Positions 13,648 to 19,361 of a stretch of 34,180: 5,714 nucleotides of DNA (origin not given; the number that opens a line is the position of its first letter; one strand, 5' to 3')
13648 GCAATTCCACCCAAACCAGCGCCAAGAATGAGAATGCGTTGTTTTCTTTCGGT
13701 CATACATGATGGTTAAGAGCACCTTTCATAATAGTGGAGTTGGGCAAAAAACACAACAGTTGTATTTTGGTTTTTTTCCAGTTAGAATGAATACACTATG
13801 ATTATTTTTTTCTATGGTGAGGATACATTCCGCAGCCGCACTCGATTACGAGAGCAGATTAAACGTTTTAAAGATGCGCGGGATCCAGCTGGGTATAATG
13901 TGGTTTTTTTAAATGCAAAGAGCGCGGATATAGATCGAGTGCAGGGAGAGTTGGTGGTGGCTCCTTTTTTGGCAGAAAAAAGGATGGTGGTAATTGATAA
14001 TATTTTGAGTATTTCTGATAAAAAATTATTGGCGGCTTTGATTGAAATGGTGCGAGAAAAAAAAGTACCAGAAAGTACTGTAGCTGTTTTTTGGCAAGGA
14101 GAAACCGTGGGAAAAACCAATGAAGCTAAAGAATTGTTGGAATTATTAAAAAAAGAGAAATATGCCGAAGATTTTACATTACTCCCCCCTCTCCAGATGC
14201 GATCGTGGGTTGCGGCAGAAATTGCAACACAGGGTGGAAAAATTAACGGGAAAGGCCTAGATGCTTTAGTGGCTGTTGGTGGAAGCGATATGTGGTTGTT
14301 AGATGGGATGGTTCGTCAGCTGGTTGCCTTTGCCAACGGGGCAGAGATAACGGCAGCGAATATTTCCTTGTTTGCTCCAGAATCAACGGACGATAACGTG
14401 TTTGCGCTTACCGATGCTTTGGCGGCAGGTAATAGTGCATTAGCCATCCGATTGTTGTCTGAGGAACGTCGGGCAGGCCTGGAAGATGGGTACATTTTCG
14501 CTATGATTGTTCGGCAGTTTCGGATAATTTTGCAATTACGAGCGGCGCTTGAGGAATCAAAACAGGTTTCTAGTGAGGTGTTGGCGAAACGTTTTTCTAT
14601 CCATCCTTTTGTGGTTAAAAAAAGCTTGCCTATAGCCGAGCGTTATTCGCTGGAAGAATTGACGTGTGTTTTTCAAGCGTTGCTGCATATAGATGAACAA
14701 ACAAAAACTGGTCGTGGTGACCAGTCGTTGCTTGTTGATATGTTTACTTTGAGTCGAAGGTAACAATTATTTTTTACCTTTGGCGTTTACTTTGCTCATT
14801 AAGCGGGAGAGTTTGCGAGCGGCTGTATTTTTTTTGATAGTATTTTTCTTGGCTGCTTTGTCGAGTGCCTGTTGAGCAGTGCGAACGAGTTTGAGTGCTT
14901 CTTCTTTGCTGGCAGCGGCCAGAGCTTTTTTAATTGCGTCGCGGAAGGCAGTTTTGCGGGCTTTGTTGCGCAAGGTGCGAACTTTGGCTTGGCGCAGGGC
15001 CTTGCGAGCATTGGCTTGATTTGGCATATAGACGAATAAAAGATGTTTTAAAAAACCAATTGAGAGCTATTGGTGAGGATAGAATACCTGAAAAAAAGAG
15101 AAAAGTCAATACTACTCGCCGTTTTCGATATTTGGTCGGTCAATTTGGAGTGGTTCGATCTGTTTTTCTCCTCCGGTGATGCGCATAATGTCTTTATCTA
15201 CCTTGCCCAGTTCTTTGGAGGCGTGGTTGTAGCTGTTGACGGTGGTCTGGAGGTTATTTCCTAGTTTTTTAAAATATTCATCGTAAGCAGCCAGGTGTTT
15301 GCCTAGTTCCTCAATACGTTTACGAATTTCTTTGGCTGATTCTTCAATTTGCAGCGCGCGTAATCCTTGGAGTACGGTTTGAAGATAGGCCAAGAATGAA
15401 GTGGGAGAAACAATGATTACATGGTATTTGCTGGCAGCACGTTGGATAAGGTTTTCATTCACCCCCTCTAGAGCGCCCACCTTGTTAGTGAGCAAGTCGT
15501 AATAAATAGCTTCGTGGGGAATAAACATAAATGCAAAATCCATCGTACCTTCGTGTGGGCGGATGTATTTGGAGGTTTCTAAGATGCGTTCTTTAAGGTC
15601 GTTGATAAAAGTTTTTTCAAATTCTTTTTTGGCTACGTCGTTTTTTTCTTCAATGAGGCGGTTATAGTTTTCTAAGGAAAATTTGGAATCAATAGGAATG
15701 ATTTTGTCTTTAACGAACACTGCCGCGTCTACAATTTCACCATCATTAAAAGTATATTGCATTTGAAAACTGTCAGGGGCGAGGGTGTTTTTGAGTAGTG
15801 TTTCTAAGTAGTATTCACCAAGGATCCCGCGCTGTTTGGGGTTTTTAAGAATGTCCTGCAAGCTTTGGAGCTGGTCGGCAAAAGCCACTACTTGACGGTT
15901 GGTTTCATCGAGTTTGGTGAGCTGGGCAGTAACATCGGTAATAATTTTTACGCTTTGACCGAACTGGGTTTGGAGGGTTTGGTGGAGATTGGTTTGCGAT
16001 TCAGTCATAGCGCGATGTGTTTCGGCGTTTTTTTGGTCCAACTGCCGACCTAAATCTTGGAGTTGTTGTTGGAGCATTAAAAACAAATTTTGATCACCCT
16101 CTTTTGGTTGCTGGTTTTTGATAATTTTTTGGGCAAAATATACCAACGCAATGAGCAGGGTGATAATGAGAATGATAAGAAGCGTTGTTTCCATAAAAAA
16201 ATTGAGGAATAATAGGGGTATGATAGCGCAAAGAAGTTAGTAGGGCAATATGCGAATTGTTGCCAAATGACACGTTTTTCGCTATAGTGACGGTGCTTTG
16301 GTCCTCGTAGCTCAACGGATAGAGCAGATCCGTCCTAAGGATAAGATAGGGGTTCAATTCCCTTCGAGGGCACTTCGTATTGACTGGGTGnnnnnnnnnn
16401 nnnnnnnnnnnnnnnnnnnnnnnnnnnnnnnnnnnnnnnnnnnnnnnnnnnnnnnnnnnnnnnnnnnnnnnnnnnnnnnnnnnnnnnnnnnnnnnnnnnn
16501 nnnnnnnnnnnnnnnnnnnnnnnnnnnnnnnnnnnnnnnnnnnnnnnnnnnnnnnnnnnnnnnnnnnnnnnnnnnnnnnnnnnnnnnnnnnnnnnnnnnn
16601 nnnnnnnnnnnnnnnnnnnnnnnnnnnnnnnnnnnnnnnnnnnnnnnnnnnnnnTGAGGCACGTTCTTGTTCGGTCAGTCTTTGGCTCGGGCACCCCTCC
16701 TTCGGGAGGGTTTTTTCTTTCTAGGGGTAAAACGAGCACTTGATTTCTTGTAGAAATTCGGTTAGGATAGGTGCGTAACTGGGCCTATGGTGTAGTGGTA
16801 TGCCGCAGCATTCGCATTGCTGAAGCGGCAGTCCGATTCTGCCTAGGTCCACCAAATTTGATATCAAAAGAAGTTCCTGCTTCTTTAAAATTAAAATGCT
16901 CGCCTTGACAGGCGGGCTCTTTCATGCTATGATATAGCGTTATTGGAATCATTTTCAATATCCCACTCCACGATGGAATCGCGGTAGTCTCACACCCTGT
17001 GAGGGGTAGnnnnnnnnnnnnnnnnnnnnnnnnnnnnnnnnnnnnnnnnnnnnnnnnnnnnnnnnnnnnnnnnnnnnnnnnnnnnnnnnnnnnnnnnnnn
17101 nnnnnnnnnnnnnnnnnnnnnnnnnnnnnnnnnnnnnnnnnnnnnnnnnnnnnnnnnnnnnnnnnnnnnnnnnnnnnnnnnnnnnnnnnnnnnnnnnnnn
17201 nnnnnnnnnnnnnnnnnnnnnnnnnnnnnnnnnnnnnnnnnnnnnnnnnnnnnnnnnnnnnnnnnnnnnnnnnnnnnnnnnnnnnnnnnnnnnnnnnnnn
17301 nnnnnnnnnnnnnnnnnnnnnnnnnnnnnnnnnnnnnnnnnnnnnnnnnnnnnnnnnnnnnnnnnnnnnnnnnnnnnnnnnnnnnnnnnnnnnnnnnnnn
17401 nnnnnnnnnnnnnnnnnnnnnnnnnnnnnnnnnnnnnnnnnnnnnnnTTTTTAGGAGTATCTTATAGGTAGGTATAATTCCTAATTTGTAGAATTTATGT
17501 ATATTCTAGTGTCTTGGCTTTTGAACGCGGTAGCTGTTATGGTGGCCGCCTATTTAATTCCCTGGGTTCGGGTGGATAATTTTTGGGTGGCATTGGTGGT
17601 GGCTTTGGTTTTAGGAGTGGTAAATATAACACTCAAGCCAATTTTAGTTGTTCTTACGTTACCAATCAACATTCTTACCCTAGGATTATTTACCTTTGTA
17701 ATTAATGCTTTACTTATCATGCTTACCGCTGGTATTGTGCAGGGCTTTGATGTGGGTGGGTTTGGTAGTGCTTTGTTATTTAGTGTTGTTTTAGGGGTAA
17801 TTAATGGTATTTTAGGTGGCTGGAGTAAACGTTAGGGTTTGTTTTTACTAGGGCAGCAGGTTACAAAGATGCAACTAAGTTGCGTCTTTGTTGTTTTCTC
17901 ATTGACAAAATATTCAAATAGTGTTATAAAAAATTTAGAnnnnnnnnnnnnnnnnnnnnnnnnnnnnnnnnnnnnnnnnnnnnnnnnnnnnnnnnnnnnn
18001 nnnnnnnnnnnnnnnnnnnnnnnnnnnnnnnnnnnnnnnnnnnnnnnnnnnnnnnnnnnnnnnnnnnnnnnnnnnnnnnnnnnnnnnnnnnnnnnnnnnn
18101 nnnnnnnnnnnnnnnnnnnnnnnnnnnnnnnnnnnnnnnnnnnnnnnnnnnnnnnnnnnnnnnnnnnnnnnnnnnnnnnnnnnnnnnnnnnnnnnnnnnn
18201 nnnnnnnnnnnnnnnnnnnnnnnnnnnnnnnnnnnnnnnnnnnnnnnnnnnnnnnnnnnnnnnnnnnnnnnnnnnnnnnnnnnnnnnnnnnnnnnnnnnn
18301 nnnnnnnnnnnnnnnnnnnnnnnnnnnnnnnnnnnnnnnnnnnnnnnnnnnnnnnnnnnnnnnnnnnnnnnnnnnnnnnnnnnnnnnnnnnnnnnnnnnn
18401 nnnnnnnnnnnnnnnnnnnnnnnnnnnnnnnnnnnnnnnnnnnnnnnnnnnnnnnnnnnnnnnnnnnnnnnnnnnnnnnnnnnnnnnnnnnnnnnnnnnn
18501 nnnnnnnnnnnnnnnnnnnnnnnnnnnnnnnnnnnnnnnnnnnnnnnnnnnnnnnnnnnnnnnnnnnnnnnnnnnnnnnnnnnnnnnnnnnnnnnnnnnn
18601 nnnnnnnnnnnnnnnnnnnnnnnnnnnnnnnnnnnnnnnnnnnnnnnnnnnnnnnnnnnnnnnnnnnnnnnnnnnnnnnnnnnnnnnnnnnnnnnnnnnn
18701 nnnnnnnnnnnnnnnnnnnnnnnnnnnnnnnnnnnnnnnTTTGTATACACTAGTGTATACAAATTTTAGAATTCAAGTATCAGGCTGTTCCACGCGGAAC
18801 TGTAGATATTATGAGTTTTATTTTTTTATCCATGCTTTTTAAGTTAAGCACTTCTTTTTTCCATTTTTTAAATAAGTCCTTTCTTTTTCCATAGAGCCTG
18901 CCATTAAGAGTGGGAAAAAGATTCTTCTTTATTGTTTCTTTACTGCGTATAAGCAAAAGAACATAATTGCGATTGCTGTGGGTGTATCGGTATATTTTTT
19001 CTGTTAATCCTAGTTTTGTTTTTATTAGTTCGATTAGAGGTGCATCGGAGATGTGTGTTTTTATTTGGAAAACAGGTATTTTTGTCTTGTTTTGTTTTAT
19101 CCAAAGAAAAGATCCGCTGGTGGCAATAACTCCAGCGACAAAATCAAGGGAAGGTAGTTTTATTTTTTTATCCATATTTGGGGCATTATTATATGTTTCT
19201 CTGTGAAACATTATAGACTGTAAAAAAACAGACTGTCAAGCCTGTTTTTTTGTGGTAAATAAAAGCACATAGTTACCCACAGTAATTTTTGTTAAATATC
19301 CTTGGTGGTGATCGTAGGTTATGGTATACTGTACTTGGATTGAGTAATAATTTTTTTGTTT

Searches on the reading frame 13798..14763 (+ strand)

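Call 4: search_protein_families(library=pfam, proteins=[window:13798-14763:+], max_evalue=0.01)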
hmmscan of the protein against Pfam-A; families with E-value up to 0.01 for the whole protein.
window:13798-14763:+ (321 aa): 2 families
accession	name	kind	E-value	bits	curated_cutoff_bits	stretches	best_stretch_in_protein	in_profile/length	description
PF21694.2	DNA_pol3_delta_C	-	4.6e-25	88.4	27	1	199-318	2-119/121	DNA polymerase III delta subunit, C-terminal domain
PF06144.19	DNA_pol3_delta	-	1.2e-06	28.9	21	1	5-120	3-117/124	DNA polymerase III, delta subunit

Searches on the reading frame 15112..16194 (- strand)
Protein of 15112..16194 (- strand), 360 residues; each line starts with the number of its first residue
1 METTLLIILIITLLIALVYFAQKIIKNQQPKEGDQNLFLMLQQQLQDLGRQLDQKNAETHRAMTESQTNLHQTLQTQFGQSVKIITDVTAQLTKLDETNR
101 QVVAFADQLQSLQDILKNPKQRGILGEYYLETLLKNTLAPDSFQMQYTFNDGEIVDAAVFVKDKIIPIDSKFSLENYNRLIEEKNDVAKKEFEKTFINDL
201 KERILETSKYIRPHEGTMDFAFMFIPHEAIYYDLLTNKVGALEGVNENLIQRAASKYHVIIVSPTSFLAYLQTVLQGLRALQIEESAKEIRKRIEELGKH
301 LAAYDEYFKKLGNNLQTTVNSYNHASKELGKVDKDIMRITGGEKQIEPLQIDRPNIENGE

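Call 4: search_protein_families(library=pfam, proteins=[window:15112-16194:-], max_evalue=0.01)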
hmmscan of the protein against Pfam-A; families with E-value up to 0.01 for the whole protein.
window:15112-16194:- (360 aa): 3 families
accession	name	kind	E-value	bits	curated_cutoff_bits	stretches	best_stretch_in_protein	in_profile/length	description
PF02646.22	RmuC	-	2.1e-52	178.5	26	1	65-330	5-271/291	RmuC family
PF20667.3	Sec10_N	-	7.1e-06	26.6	27.4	0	41-122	11-92/118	Exocyst complex component Sec10, N-terminal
PF07889.17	DUF1664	-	0.0096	16.4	34.6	0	282-346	56-120/124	Protein of unknown function (DUF1664)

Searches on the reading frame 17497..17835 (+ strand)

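Call 28: search_protein_families(library=pfam, proteins=[window:17497-17835:+], max_evalue=0.001)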
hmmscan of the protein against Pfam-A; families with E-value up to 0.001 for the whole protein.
window:17497-17835:+ (112 aa): 1 family
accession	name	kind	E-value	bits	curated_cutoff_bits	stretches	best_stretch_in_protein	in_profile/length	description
PF04020.18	Phage_holin_4_2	-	1.9e-33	115.6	28.8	1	1-105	1-105/105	Mycobacterial 4 TMS phage holin, superfamily IV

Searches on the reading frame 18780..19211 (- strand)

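Call 4: search_protein_families(library=pfam, proteins=[window:18780-19211:-], max_evalue=0.01)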
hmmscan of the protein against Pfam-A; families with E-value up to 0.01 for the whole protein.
window:18780-19211:- (143 aa): 1 family
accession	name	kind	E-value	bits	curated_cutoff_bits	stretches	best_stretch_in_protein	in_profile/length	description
PF00961.24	LAGLIDADG_1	-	4.6e-07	31.1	23.1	1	26-120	2-101/102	LAGLIDADG endonuclease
